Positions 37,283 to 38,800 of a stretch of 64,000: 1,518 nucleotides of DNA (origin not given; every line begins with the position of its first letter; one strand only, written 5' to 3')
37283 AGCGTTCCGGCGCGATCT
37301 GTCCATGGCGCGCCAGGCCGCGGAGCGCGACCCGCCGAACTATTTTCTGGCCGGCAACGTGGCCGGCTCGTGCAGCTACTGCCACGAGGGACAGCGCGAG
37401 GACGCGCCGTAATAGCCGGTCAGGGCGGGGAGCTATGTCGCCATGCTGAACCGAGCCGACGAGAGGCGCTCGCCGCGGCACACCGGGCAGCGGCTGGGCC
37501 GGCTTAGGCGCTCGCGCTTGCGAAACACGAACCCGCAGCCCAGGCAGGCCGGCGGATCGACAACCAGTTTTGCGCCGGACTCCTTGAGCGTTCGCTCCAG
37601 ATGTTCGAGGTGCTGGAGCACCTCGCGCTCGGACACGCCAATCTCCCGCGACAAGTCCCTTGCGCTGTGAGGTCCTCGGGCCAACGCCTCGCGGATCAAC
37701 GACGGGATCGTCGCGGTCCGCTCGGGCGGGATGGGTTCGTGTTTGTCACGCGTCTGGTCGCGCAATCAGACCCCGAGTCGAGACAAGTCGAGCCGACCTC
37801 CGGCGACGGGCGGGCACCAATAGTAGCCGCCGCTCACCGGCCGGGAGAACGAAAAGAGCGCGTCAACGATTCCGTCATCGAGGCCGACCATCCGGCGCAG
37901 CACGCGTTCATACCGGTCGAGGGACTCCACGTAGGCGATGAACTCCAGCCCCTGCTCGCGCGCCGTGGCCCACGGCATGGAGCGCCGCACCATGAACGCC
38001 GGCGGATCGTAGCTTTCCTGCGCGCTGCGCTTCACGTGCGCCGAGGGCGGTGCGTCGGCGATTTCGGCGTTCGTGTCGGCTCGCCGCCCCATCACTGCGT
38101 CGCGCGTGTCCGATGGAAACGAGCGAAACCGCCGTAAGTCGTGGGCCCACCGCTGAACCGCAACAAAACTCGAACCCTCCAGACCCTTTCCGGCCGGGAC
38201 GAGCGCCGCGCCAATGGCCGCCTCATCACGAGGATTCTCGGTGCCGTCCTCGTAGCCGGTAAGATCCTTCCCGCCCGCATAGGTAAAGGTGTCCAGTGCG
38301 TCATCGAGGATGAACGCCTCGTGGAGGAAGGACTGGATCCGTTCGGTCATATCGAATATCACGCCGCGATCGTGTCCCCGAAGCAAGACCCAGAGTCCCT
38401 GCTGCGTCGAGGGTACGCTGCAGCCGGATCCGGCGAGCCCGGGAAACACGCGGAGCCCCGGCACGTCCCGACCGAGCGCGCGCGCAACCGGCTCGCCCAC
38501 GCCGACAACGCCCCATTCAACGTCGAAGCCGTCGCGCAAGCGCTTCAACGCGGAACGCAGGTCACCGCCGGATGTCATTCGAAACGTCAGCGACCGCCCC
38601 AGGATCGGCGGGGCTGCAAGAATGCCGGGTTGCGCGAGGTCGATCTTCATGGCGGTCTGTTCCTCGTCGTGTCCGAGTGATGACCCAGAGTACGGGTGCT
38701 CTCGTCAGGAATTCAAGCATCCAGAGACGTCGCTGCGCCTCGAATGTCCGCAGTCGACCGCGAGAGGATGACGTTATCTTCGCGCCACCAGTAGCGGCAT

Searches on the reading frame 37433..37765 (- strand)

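Call 46: search_protein_families(library=pfam, proteins=[window:37433-37765:-], max_evalue=0.0001)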
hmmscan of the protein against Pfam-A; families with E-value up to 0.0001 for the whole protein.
window:37433-37765:- (110 aa): 2 families
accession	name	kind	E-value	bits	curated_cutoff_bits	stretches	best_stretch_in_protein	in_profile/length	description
PF21476.4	PF0610-like_N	-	1.3e-12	48.2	33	1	24-68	6-50/50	PF0610-like, N-terminal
PF23470.1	Zn_ribbon_PF0610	-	3.5e-06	27.1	26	1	71-108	1-36/39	PF0610 rubredoxin-like zinc beta-ribbon domain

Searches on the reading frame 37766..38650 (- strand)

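Call 46: search_protein_families(library=pfam, proteins=[window:37766-38650:-], max_evalue=0.0001)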
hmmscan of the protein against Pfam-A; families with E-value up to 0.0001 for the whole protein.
window:37766-38650:- (294 aa): 1 family
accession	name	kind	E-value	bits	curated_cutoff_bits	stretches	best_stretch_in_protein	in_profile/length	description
PF20628.3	Dyp_perox_C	-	7.7e-31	107.5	20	1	128-282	3-164/166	Dyp-type peroxidase, C-terminal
